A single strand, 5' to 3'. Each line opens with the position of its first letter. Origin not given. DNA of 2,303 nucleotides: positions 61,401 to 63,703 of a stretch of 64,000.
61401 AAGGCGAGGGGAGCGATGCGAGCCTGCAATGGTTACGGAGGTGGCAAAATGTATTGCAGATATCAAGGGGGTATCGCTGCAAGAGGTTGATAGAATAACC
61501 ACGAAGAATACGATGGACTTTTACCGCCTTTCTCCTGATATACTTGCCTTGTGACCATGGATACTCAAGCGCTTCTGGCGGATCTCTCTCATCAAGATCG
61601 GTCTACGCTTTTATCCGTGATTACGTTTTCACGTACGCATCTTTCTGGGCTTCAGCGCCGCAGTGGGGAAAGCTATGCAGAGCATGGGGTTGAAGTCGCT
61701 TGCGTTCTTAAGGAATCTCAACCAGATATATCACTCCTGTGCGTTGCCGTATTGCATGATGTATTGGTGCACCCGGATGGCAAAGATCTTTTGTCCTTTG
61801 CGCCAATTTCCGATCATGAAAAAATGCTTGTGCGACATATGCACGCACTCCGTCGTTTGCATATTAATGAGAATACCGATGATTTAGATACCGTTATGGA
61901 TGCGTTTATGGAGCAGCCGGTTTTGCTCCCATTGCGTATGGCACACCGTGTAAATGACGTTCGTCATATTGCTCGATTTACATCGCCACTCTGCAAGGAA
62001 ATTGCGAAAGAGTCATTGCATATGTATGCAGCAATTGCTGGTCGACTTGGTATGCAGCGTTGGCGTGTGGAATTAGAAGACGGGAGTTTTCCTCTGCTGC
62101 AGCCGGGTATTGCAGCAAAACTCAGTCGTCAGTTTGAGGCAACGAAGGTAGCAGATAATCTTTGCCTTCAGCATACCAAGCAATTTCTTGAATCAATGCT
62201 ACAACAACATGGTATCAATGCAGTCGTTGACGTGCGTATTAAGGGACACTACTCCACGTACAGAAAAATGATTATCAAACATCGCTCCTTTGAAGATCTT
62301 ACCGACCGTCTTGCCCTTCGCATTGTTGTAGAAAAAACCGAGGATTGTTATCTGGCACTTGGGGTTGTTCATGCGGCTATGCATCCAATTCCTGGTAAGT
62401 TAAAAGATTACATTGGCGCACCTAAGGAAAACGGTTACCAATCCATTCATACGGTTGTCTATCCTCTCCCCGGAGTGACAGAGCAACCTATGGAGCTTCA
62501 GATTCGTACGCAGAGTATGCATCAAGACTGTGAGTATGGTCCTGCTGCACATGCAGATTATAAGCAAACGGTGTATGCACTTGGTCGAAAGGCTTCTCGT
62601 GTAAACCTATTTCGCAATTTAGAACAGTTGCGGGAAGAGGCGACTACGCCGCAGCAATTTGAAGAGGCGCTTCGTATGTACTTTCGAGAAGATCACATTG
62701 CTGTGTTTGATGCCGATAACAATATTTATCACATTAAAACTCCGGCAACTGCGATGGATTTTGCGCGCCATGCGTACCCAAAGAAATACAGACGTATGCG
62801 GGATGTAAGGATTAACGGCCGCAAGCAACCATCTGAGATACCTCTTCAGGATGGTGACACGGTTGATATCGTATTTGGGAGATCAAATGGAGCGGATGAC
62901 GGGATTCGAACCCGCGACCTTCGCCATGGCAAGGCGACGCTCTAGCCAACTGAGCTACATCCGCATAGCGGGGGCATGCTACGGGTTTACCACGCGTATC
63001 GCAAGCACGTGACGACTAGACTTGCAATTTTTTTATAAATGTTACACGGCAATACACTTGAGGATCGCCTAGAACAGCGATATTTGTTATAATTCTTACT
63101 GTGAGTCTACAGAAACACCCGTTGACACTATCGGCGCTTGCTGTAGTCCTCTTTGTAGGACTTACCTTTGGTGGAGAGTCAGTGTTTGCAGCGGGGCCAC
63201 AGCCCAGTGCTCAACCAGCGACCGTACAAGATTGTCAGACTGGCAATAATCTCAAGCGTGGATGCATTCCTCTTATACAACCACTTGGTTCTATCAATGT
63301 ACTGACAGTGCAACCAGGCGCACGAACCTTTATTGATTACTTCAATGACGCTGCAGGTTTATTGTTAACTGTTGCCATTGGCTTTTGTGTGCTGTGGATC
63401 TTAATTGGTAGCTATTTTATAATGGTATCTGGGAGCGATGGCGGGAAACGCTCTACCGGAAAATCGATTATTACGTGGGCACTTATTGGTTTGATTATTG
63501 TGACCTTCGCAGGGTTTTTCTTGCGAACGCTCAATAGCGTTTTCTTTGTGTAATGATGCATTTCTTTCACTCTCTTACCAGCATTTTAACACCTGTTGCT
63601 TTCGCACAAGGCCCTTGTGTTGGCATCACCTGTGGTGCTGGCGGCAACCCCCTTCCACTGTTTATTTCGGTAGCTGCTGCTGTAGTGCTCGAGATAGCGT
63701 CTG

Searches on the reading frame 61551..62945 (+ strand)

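Call 83: search_protein_families(library=pfam, proteins=[window:61551-62945:+], max_evalue=0.0001)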
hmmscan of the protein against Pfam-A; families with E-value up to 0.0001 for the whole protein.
window:61551-62945:+ (464 aa): 3 families
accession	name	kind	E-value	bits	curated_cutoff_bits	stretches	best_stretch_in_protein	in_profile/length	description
PF04607.23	RelA_SpoT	-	1.7e-33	115.7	27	1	229-340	2-111/113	Region found in RelA / SpoT proteins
PF13328.12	HD_4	-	2.3e-11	44.1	27.2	1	26-168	4-155/156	HD domain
PF02824.27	TGS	-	2.8e-06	27.7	22.2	1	389-441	7-59/60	TGS domain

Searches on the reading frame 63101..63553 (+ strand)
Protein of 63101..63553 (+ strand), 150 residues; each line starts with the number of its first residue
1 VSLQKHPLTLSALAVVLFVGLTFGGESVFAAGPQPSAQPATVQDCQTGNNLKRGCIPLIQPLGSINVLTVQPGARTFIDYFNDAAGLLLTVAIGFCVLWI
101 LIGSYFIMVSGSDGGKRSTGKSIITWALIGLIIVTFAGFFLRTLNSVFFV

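Call 83: search_protein_families(library=pfam, proteins=[window:63101-63553:+], max_evalue=0.0001)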
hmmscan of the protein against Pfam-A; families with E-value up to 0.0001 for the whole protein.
window:63101-63553:+ (150 aa): 1 family
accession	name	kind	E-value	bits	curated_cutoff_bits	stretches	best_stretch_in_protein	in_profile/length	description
PF18895.5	T4SS_pilin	-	3.1e-06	27.6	26.6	1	83-142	11-69/71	Type IV secretion system pilin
